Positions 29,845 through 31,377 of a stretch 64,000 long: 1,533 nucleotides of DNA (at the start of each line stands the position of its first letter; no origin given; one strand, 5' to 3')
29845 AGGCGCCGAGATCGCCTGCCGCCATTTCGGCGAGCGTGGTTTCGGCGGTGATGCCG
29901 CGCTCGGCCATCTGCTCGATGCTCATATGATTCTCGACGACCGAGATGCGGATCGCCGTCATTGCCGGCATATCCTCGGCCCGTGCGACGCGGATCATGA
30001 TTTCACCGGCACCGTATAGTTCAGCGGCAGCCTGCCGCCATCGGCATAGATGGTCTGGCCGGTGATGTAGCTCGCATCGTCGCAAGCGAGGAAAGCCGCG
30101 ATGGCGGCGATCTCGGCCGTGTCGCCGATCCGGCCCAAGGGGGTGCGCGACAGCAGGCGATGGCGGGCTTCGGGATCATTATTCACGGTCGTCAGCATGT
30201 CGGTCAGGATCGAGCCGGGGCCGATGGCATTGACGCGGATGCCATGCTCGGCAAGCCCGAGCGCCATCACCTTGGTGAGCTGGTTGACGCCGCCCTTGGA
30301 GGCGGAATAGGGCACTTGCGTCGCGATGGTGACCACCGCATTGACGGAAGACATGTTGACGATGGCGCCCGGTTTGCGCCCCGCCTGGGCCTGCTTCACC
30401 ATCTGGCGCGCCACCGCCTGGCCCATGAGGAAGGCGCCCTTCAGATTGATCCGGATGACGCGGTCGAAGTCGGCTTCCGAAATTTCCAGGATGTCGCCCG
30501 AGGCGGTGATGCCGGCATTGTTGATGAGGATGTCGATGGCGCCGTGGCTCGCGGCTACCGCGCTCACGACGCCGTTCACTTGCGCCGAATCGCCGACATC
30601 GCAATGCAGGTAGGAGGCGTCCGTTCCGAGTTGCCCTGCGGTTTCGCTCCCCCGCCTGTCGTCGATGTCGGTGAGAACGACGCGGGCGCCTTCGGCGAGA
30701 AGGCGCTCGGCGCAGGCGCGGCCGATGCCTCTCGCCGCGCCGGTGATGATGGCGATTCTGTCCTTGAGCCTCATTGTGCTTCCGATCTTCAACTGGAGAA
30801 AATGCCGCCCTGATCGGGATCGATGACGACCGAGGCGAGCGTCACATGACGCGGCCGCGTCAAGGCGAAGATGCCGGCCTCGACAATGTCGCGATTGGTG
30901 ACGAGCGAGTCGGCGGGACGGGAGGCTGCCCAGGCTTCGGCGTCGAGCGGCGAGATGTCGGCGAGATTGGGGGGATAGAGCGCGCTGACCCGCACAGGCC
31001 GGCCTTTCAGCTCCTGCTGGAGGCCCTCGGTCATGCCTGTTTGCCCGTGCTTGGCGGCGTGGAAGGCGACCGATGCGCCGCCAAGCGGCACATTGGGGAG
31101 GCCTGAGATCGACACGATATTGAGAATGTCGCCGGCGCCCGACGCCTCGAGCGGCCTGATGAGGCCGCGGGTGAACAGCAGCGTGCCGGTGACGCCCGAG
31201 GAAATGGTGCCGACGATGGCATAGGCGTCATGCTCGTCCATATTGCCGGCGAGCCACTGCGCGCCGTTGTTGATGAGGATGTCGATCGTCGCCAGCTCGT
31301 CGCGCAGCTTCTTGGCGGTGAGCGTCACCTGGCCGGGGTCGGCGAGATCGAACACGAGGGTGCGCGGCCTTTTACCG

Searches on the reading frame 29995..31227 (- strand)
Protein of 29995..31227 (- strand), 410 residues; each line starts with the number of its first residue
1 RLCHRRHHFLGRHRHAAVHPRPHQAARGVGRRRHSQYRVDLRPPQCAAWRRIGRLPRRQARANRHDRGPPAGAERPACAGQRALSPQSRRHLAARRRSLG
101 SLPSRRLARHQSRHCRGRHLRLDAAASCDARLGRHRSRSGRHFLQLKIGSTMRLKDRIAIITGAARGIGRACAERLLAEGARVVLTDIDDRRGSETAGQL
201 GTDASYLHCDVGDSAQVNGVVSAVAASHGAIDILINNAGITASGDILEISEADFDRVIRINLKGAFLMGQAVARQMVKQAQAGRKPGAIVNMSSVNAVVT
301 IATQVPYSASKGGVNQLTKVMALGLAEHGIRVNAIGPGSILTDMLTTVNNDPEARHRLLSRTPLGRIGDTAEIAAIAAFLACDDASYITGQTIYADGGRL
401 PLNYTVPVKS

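Call 24: search_protein_families(library=pfam, proteins=[window:29995-31227:-], max_evalue=0.00001)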
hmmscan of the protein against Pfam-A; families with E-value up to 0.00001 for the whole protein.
window:29995-31227:- (410 aa): 3 families
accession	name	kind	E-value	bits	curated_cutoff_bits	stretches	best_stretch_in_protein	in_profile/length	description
PF13561.12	adh_short_C2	-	2.6e-68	230.6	27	1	163-398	1-234/236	Enoyl-(Acyl carrier protein) reductase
PF00106.31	adh_short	-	1.8e-58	197.7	26.6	1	158-351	2-193/195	short chain dehydrogenase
PF08659.16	KR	-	4.5e-13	49.9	22.6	1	160-317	4-159/180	KR domain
